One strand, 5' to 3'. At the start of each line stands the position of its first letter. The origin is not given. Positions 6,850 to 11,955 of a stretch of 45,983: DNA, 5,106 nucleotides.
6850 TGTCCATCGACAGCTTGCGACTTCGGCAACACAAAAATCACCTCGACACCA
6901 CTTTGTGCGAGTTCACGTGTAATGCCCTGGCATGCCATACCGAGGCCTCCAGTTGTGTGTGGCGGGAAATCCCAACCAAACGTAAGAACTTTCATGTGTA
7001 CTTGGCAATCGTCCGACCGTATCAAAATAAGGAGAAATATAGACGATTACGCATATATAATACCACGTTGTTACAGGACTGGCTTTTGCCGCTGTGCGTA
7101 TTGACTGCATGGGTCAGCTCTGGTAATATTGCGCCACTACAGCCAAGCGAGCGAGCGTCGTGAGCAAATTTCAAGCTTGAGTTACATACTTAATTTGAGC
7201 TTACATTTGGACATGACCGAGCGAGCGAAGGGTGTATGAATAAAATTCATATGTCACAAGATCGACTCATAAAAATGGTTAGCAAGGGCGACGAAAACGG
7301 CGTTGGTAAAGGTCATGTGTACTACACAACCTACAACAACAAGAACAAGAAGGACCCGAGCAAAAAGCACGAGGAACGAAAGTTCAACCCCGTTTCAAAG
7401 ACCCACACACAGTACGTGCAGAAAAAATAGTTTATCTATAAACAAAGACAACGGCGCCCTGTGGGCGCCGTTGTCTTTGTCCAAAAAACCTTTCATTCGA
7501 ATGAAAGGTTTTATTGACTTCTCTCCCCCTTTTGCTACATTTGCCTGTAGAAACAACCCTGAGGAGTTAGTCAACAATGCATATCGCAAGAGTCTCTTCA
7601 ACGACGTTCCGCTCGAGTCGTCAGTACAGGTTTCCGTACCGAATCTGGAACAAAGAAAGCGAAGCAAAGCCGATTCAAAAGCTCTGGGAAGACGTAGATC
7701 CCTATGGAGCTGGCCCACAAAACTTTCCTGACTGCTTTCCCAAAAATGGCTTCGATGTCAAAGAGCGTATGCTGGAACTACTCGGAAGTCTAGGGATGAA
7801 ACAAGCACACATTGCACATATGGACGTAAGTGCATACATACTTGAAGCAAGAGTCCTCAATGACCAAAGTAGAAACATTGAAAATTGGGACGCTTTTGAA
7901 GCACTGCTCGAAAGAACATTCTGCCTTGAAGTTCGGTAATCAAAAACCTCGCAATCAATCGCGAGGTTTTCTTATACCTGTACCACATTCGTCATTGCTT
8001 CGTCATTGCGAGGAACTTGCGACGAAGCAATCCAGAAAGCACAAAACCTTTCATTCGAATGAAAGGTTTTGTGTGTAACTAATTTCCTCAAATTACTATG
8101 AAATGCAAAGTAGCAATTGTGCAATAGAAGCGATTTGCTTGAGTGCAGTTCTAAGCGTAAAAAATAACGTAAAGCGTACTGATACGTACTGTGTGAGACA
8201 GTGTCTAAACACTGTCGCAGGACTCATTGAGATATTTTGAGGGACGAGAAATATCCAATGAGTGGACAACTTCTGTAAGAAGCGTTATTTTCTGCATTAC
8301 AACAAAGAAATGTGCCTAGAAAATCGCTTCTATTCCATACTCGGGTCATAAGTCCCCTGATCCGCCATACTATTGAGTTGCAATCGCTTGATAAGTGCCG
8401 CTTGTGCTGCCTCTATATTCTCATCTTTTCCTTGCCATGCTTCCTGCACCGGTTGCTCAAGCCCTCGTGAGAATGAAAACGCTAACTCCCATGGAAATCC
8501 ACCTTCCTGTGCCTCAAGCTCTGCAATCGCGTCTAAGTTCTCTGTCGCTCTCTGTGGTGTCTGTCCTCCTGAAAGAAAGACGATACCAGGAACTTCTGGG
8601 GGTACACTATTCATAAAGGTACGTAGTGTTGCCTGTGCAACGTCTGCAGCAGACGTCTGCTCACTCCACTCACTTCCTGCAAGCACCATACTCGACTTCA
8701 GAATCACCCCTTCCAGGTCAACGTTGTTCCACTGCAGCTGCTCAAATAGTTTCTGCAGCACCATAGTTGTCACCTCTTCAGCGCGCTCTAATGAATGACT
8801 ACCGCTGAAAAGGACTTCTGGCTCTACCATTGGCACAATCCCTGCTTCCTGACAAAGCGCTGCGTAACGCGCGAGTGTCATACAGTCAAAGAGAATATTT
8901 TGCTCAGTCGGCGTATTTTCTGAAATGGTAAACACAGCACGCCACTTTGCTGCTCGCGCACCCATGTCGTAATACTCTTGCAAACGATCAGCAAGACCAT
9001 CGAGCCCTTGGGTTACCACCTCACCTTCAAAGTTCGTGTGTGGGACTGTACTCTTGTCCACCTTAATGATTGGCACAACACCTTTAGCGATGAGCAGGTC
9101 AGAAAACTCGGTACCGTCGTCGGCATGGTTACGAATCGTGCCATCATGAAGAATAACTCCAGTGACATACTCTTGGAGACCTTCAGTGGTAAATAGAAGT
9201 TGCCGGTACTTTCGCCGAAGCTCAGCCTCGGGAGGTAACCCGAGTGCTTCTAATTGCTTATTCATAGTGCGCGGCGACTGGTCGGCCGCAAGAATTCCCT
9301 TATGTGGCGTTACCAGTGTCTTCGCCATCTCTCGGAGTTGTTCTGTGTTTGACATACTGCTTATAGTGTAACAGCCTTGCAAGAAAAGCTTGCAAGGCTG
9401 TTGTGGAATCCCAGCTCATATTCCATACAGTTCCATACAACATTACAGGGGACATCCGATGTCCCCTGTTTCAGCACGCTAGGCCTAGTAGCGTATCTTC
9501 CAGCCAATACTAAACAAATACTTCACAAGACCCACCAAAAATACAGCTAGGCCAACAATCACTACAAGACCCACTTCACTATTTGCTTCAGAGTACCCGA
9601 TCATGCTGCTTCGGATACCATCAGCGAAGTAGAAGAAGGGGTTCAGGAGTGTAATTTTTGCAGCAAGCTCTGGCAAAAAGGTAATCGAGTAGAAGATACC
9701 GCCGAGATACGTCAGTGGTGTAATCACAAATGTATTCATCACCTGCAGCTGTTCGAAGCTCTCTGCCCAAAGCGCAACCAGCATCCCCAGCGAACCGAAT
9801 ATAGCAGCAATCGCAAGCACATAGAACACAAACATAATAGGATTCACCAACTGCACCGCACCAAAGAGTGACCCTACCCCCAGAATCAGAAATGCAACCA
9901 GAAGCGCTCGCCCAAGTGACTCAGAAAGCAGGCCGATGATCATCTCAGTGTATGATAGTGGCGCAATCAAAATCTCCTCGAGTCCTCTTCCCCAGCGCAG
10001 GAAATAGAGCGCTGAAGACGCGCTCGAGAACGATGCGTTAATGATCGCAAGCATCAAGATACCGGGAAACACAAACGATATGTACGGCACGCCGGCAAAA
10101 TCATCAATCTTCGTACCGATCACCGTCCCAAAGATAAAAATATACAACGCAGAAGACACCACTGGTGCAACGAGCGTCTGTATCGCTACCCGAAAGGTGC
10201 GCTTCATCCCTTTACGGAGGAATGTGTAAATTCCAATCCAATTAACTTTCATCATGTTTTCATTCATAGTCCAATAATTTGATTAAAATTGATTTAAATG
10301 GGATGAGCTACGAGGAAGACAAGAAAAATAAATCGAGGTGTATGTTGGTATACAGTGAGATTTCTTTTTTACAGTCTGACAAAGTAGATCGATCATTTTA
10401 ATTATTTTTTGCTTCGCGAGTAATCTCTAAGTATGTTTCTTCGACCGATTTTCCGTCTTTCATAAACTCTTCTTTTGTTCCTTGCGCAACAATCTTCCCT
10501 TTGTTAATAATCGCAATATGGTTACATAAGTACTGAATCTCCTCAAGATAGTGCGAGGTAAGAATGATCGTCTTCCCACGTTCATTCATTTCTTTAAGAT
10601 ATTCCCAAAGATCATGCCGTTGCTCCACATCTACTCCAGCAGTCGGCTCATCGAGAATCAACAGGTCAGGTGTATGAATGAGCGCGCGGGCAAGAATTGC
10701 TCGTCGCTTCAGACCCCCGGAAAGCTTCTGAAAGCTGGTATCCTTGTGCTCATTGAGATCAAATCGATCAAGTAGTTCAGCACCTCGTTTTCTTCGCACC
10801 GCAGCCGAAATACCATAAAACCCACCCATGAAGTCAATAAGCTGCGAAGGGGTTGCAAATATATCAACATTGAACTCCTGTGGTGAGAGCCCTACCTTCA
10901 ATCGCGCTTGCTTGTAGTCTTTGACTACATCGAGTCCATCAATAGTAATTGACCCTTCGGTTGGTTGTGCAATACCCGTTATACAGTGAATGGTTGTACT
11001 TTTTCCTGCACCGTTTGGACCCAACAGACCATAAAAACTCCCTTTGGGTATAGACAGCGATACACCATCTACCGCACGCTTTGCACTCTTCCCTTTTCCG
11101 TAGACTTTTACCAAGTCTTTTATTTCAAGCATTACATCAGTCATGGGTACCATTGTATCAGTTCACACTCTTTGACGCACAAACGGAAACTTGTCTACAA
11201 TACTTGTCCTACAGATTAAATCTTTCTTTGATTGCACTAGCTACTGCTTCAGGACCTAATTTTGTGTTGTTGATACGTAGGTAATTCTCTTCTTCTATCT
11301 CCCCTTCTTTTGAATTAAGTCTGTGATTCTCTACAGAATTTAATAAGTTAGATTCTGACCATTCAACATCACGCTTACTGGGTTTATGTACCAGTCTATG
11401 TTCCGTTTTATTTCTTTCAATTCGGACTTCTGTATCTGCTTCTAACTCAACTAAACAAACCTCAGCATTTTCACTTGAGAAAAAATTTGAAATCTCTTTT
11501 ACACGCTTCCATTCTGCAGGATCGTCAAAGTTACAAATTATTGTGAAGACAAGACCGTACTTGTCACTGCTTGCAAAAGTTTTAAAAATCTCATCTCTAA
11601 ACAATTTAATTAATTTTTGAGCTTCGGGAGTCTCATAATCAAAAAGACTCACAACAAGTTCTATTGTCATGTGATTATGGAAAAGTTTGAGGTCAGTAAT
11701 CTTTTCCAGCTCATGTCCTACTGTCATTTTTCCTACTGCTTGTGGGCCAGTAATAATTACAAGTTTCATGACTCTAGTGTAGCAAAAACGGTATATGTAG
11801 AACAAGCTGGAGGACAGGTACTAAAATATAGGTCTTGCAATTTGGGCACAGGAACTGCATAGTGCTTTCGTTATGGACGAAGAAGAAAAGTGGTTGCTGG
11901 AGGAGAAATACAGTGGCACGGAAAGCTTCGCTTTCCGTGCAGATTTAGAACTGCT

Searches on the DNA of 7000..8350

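Call 93: search_rna_families(source=window, start=7000, end=8350, threshold=evalue, max_evalue=0.01)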
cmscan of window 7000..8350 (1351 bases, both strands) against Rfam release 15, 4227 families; matches with E-value up to 0.01: 2.
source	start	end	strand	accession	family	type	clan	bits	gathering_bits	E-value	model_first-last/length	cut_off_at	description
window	7440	7546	-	RF02029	sraA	Gene; sRNA;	-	32.3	56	0.0092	1-95/95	no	sraA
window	8043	8119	-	RF01822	RsaJ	Gene; sRNA;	-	23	100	0.0061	1-287/287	no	RNA Staph. aureus A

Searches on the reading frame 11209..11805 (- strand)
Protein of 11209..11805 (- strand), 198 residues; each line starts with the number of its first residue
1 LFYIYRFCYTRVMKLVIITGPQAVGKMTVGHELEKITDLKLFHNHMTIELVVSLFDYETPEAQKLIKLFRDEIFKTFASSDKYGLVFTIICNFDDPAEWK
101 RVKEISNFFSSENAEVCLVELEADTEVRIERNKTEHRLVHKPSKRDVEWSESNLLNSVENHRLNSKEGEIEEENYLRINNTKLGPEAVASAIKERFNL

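Call 67: search_protein_families(library=pfam, proteins=[window:11209-11805:-], max_evalue=0.001)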
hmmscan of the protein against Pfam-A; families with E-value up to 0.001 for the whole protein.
window:11209-11805:- (198 aa): 1 family
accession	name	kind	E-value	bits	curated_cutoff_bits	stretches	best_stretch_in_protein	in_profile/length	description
PF13238.12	AAA_18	-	0.00096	20.1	29.4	0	16-134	1-110/128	AAA domain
